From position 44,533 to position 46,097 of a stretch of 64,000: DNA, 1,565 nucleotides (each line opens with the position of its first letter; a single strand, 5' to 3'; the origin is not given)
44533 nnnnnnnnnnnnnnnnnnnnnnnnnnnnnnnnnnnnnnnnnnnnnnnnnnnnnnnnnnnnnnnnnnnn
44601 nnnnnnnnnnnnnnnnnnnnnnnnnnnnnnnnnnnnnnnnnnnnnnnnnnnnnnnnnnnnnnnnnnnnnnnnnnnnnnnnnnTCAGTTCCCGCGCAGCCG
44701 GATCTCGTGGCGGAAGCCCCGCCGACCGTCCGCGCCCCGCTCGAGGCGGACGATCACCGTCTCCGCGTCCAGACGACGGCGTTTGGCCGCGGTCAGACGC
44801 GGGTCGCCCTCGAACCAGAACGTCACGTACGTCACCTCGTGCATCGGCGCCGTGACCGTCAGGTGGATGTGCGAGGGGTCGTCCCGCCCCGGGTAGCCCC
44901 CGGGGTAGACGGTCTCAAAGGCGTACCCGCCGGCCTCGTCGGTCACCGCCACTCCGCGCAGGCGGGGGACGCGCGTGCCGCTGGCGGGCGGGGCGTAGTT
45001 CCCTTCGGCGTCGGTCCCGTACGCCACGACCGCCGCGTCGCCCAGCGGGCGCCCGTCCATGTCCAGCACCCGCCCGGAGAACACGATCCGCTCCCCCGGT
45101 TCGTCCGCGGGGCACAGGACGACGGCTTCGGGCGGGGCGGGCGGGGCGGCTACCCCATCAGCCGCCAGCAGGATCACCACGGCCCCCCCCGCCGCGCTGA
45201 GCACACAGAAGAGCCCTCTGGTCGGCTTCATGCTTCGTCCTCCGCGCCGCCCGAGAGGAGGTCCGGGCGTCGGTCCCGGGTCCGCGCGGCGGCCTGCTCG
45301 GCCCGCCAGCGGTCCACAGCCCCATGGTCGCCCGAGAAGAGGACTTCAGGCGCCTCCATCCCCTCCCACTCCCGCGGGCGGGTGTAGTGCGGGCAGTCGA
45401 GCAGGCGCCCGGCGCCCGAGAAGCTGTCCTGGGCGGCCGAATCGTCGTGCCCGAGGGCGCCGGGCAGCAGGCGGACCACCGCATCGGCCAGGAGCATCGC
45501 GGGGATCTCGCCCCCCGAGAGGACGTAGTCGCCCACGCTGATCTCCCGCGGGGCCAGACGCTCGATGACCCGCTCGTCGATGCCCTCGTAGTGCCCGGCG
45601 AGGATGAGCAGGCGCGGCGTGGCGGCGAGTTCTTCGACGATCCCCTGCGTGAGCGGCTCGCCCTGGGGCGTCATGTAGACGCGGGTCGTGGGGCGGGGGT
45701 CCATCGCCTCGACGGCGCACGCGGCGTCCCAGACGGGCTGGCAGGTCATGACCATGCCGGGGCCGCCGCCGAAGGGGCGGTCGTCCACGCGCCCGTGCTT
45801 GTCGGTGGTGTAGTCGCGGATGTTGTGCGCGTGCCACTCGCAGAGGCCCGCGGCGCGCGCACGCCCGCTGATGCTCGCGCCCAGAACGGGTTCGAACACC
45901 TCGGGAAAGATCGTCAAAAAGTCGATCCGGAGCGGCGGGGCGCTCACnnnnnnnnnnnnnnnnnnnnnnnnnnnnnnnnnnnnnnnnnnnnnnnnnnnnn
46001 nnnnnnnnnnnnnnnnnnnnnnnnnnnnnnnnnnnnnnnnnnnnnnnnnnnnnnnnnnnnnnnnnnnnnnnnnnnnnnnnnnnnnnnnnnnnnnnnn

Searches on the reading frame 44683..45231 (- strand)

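Call 48: search_protein_families(library=pfam, proteins=[window:44683-45231:-], max_evalue=0.00001)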
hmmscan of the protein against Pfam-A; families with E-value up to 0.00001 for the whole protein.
window:44683-45231:- (182 aa): 1 family
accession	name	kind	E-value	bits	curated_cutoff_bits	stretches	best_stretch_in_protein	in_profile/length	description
PF00775.27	Dioxygenase_C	-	1e-19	71.1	27.3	1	42-148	23-147/182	Dioxygenase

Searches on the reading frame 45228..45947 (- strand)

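Call 48: search_protein_families(library=pfam, proteins=[window:45228-45947:-], max_evalue=0.00001)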
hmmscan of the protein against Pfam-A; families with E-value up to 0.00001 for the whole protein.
window:45228-45947:- (239 aa): 1 family
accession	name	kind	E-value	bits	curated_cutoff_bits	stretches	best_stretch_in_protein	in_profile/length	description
PF01746.26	tRNA_m1G_MT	-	1.9e-53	181.5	27.3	1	28-228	2-195/195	tRNA (Guanine-1)-methyltransferase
